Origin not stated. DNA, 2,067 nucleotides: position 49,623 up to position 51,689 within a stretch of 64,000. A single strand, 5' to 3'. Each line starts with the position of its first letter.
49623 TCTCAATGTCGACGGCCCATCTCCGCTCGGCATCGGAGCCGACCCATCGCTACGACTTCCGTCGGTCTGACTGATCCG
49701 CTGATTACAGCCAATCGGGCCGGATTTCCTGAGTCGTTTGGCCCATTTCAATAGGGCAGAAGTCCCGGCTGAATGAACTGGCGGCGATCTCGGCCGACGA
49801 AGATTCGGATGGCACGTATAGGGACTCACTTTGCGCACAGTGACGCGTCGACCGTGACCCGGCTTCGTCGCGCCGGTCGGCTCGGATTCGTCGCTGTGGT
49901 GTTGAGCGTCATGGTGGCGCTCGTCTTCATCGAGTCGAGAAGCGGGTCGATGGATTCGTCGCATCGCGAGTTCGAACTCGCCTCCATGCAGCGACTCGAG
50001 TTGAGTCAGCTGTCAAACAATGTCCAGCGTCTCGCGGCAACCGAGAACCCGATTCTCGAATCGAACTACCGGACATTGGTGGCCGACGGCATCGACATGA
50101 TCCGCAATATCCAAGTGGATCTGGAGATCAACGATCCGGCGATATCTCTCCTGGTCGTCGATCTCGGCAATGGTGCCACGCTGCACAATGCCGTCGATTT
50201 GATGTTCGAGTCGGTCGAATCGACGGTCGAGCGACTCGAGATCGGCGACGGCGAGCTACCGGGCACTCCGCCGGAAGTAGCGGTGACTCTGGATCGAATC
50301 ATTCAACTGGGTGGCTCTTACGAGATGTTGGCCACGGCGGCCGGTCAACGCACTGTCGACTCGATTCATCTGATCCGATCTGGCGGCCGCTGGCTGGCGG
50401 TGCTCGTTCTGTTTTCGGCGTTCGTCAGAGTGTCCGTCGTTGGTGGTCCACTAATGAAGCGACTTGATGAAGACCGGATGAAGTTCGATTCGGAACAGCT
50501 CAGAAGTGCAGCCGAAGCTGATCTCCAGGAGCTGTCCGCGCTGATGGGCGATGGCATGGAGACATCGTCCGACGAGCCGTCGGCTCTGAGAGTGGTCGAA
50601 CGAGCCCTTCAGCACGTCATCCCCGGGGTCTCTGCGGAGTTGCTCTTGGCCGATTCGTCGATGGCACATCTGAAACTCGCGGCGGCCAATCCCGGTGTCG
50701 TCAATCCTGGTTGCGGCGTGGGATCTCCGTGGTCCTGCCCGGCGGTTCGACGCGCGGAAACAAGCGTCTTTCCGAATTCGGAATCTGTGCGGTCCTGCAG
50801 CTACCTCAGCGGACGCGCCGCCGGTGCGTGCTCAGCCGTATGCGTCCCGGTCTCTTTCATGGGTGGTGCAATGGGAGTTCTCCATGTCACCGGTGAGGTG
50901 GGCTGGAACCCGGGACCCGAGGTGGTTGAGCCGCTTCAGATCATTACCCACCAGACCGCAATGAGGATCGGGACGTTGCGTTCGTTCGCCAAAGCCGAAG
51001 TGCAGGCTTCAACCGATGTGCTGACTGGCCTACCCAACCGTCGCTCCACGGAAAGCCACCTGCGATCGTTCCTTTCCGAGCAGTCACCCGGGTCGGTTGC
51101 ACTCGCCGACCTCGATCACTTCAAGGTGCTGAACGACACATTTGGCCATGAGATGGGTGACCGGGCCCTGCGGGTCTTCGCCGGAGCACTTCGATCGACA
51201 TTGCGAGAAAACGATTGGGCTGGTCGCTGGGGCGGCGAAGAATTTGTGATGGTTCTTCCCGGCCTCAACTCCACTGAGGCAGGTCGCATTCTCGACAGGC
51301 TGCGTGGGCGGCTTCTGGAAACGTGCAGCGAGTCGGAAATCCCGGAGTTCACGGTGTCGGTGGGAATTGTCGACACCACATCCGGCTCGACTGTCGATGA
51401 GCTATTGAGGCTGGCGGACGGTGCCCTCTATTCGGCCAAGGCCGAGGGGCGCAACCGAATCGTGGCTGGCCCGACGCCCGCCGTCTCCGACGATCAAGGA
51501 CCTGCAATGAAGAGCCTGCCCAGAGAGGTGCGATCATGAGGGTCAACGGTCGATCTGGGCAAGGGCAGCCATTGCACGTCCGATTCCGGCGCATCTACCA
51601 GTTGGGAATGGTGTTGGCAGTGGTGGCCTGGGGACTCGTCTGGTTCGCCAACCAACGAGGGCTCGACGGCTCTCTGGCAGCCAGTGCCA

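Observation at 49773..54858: Three tandem, translationally coupled membrane GGDEF paralogues inserted between tsaD and groES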

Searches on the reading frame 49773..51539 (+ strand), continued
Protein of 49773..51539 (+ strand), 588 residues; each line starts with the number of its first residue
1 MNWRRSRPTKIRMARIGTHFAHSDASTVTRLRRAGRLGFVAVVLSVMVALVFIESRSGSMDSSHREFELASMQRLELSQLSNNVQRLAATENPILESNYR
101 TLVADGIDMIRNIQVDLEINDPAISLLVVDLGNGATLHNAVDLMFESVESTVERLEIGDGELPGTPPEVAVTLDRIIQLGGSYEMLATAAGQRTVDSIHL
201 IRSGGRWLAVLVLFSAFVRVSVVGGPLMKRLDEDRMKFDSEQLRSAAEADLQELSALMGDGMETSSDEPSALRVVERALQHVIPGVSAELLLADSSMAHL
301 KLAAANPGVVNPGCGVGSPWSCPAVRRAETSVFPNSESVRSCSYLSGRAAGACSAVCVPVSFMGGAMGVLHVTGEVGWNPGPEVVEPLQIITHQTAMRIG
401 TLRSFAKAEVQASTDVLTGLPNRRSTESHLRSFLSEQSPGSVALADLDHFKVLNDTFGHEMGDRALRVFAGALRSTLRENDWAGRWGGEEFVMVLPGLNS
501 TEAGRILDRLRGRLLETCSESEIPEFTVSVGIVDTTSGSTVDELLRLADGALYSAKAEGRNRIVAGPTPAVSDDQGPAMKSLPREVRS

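Call 75: search_dna_similar(query=window:49773-51539:+, collection=plasmids, mode=protein, max_rows=8)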
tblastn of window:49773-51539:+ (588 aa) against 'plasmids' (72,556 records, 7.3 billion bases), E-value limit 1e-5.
The search stops at 5000 records and this limit was reached: more records match than are counted here, and every count below describes the 5000 best-scoring records only.
Records with a match: at least 5000; places in all: 10709; records where one place covers at least 80% of the query: 0.
Best place of each record, by identity: <60% 5000.
By first word of the organism name: Klebsiella 1941; Rhizobium 492; Escherichia 296; Pseudomonas 183; Sinorhizobium 179; Pantoea 174; Enterobacter 169; Ralstonia 140; Agrobacterium 105; Burkholderia 75; and 224 more.
By predicted mobility (MOB-suite, as given by PLSDB): non-mobilizable 2254; conjugative 2016; mobilizable 730.
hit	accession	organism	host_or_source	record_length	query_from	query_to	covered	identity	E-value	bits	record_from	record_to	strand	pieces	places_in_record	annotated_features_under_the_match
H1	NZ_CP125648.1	Rhizobium sp. BT04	Phaseolus vulgaris,Pure culture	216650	196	573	64%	25.7%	5e-19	99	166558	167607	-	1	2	diguanylate cyclase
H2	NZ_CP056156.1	Enterobacter hormaechei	culture,Wastewater influent sample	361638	241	565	55%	29.6%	5e-25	118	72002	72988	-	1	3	diguanylate cyclase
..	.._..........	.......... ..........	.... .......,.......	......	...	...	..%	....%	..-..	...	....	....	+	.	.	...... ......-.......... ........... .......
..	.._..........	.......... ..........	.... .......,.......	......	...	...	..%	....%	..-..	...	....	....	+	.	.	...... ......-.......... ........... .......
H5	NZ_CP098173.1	Klebsiella pneumoniae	Canis lupus familiaris,Rectal swab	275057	241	565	55%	29.5%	2e-26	122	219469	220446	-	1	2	sensor domain-containing diguanylate cyclase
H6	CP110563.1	Klebsiella pneumoniae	-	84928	218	565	59%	27.3%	4e-23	112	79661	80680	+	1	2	none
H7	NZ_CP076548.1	Klebsiella pneumoniae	urine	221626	241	565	55%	29.2%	4e-26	121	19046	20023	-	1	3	sensor domain-containing diguanylate cyclase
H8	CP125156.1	Klebsiella pneumoniae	-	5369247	241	565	55%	29.2%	4e-26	121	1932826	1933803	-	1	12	sensor domain-containing diguanylate cyclase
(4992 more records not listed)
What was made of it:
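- Tried and rejected: Plasmid tblastn gave only generic GGDEF hits at or below 30% identity, with none covering 80% of A (call 75).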

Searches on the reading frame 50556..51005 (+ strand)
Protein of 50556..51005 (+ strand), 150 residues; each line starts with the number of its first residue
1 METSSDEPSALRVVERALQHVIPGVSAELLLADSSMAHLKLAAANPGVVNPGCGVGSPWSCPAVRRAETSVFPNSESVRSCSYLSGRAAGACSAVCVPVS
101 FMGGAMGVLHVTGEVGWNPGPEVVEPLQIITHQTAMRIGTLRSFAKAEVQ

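Call 48: search_solved_structures(query=A4, max_evalue=10, show_alignments=4)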
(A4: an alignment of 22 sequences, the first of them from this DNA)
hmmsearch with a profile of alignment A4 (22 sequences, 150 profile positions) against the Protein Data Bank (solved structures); distinct sequences matched with E-value up to 10: 9.
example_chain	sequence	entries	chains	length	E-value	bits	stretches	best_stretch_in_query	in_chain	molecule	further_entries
3oov_A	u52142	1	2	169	4.4e-05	26.2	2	87-141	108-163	Methyl-accepting chemotaxis protein, putative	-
4g3w_A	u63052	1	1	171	0.37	13.5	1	87-139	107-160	Transcriptional regulator nlh1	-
7bax_A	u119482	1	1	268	0.37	13.5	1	22-62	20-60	LysM type receptor kinase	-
4g3k_A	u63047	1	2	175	0.37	13.5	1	87-140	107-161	Transcriptional regulator nlh1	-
3p01_A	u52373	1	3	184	0.85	12.3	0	87-142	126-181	Two-component response regulator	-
2y79_A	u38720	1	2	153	1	12.1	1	96-147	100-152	REDOX SENSOR HISTIDINE KINASE RESPONSE REGULATOR DEVS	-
2w3d_A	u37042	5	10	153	1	12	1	96-147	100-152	TWO COMPONENT SENSOR HISTIDINE KINASE DEVS (GAF FAMILY PROTEIN)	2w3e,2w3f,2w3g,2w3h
2y8h_A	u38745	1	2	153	1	12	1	96-147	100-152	TWO COMPONENT SENSOR HISTIDINE KINASE DEVS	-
4ynr_A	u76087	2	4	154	1.1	12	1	96-147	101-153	Redox sensor histidine kinase response regulator DevS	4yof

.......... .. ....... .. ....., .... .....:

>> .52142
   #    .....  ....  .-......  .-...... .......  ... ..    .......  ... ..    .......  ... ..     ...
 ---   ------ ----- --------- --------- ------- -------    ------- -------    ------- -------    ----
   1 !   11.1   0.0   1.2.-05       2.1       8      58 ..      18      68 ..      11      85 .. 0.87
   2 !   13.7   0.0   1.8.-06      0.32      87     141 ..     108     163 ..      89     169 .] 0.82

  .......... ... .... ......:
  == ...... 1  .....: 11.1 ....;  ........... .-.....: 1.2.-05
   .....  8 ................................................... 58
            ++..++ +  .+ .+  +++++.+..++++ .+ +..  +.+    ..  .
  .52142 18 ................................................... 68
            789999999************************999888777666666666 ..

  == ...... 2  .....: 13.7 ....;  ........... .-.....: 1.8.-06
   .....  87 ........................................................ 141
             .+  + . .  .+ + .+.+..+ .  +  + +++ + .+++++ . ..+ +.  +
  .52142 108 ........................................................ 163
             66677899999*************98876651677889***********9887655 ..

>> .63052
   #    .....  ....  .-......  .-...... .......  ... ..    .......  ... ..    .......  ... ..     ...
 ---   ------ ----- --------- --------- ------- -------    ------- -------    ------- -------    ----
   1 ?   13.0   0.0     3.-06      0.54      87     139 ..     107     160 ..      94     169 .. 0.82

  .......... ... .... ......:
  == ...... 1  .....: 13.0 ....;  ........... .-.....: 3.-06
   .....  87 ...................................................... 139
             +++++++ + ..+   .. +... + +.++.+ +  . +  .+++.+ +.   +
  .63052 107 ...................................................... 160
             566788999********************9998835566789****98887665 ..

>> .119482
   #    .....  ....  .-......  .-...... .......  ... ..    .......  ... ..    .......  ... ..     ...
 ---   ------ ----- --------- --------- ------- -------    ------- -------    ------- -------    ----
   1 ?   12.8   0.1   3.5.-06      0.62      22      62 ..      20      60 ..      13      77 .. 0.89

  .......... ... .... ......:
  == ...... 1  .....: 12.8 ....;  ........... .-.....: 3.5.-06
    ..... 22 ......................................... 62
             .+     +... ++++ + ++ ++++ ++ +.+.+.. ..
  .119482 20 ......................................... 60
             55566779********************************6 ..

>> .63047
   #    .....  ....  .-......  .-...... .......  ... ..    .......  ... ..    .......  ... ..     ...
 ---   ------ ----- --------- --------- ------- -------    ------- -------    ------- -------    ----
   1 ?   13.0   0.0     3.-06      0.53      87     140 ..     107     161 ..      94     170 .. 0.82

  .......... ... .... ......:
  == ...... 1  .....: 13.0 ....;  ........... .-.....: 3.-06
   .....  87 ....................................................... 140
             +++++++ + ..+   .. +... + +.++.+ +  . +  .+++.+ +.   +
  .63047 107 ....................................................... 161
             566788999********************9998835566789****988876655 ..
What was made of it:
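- On GAF domain (PF13185 GAF_2 / PF01590): The profile finds the GAF structures 3oov (4e-5) and, weakly, Nlh1 and DevS (call 48).
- On Free methionine-R-sulfoxide reductase (fRMsr, a Cys-bearing GAF): No fRMsr chain appears among the PDB profile hits (call 48).
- Closest known: GAF-GGDEF and phytochrome-GGDEF diguanylate cyclases. Different: Their GAF carries an invariant Cys4-His motif that is absent from any solved GAF found by profile search (call 48).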

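Call 60: search_protein_representatives(alignment_id=A4)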
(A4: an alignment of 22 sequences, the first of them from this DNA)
Query: 22 sequences, 150 profile positions. Proteins with E-value up to 0.001 (for the whole library): 8628; up to 1e-10: 2205; up to 1e-30: 563. The best 150 are listed.
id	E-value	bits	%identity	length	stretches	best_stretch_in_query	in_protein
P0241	8.4e-63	226.6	-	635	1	1-150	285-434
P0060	4.1e-62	224.4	-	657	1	1-150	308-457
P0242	5.5e-62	224.0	-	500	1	1-150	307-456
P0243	7.8e-62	223.5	-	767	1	1-150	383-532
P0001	1.3e-61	222.7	-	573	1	1-150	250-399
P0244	4.1e-61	221.1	-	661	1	1-150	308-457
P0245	1.4e-60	219.4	-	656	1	1-150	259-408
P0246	1.4e-60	219.4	-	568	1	1-150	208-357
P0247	1.6e-60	219.2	-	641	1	1-150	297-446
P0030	3.5e-60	218.1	-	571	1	1-149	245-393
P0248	3.5e-60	218.1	-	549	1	1-150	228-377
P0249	1.3e-59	216.2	-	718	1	1-150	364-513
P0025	2.2e-59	215.5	-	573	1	1-150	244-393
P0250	3.9e-59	214.7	-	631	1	1-150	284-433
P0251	4.4e-59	214.5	-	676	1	1-150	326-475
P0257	5.3e-58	211.0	-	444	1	1-150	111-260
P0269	1.2e-56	206.7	-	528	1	1-150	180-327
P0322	2.2e-51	189.6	-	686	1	1-150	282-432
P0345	4.1e-49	182.2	-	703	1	1-150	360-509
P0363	6.0e-48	178.4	-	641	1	1-150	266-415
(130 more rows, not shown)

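Call 62: search_protein_families(library=pfam, proteins=[P0241, P0243, P0245, P0246, P0249, P0257, P0269, P0322, P0345, P0363], max_evalue=0.001)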
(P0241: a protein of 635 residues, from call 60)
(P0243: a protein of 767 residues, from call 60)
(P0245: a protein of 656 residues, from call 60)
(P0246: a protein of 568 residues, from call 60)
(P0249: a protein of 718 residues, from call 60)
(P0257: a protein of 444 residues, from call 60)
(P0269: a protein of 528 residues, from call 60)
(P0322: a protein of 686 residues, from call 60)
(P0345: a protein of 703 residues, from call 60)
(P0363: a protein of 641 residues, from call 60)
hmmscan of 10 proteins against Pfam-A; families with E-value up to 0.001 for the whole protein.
P0241 (635 aa): 5 families
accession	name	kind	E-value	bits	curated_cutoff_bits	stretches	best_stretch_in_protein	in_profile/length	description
PF00990.26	GGDEF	-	4.6e-39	134.2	23.8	1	435-585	1-161/161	Diguanylate cyclase, GGDEF domain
PF00672.30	HAMP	-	3.2e-12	47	25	1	211-262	1-52/53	HAMP domain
PF13185.12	GAF_2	-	1e-06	29.5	28.6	1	336-420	47-133/136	GAF domain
PF01590.32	GAF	-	1.4e-05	26.1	22.4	1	300-422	8-133/133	GAF domain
PF17853.6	GGDEF_2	-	0.0005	20.7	24.5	0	464-547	24-87/116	GGDEF-like domain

P0243 (767 aa): 3 families
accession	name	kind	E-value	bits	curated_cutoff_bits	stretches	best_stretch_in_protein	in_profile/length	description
PF00990.26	GGDEF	-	4.9e-34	117.9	23.8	1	533-682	1-161/161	Diguanylate cyclase, GGDEF domain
PF13185.12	GAF_2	-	2.2e-09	38.1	28.6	1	388-518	3-133/136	GAF domain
PF01590.32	GAF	-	0.00035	21.5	22.4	0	425-520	47-133/133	GAF domain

P0245 (656 aa): 2 families
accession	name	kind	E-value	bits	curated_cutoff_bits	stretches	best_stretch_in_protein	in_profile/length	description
PF00672.30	HAMP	-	2.3e-10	41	25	1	186-235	2-51/53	HAMP domain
PF13185.12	GAF_2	-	0.00074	20.2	28.6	0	320-394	59-133/136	GAF domain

P0246 (568 aa): 5 families
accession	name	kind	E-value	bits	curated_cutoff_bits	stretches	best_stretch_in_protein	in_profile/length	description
PF00990.26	GGDEF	-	1.7e-38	132.3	23.8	1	358-507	1-161/161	Diguanylate cyclase, GGDEF domain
PF13185.12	GAF_2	-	1.6e-07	32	28.6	1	236-343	25-133/136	GAF domain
PF00989.32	PAS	-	1.7e-07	31.7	22.6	1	76-181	1-113/113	PAS fold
PF01590.32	GAF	-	0.00054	20.9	22.4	0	252-345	47-133/133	GAF domain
PF22335.1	Cas10-Cmr2_palm2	-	0.00056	20.5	27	0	400-508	23-132/133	Cas10/Cmr2, second palm domain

P0249 (718 aa): 6 families
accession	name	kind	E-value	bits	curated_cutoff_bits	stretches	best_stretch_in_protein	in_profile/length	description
PF00990.26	GGDEF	-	6e-36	124.1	23.8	1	514-663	1-161/161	Diguanylate cyclase, GGDEF domain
PF08447.18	PAS_3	-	2.4e-07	31.4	25.6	1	254-319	2-73/89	PAS fold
PF00989.32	PAS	-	6.2e-07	29.9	22.6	1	233-336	2-112/113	PAS fold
PF08448.16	PAS_4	-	9.2e-06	26.3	23.1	1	239-340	2-108/110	PAS fold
PF13185.12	GAF_2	-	1.1e-05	26.1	28.6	1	413-498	51-132/136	GAF domain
PF13426.13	PAS_9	-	0.00077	20.1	27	0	245-339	4-103/103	PAS domain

P0257 (444 aa): 3 families
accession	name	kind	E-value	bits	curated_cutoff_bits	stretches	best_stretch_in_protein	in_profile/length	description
PF00990.26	GGDEF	-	5.6e-36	124.2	23.8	1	261-409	1-160/161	Diguanylate cyclase, GGDEF domain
PF00672.30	HAMP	-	5.3e-13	49.5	25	1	38-88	2-52/53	HAMP domain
PF13185.12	GAF_2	-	0.00063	20.4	28.6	0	150-245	35-132/136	GAF domain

P0269 (528 aa): 5 families
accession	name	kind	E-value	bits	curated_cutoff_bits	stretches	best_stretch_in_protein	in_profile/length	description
PF00990.26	GGDEF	-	6e-40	137.1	23.8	1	328-477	1-161/161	Diguanylate cyclase, GGDEF domain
PF00672.30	HAMP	-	1.3e-14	54.7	25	1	106-157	1-52/53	HAMP domain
PF13185.12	GAF_2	-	1.3e-08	35.6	28.6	1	183-313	2-133/136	GAF domain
PF01590.32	GAF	-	5.3e-07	30.7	22.4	1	209-315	35-133/133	GAF domain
PF13492.12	GAF_3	-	0.00034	21.4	27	0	263-315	76-127/129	GAF domain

P0322 (686 aa): 5 families
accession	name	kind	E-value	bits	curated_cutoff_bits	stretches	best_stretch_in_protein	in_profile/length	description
PF00990.26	GGDEF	-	1.3e-41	142.5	23.8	1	433-583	1-161/161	Diguanylate cyclase, GGDEF domain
PF00672.30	HAMP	-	6.6e-10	39.6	25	1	213-266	2-52/53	HAMP domain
PF22335.1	Cas10-Cmr2_palm2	-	7e-07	29.9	27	1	460-583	1-131/133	Cas10/Cmr2, second palm domain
PF13185.12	GAF_2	-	5e-06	27.2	28.6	1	287-418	3-133/136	GAF domain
PF01590.32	GAF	-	0.00025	22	22.4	1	336-420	56-133/133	GAF domain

P0345 (703 aa): 3 families
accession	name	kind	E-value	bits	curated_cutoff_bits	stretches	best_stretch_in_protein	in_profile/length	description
PF00990.26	GGDEF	-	4.1e-34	118.1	23.8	1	510-659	1-161/161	Diguanylate cyclase, GGDEF domain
PF05228.19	CHASE4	-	3.6e-11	43.8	26.2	1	60-203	3-135/140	CHASE4 domain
PF13185.12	GAF_2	-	1.7e-06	28.7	28.6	1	366-494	5-132/136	GAF domain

P0363 (641 aa): 3 families
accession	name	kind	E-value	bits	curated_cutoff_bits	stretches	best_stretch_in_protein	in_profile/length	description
PF00990.26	GGDEF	-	4.5e-34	118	23.8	1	416-566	1-161/161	Diguanylate cyclase, GGDEF domain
PF13675.11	PilJ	-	8e-07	29.6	26.6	1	61-131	6-75/114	Type IV pili methyl-accepting chemotaxis transducer N-term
PF13185.12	GAF_2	-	0.00014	22.5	28.6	1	327-401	59-133/136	GAF domain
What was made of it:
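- On GAF domain (PF13185 GAF_2 / PF01590): Family members with the same motif pass: P0243 38.1, P0269 35.6, P0246 32.0 (call 62).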
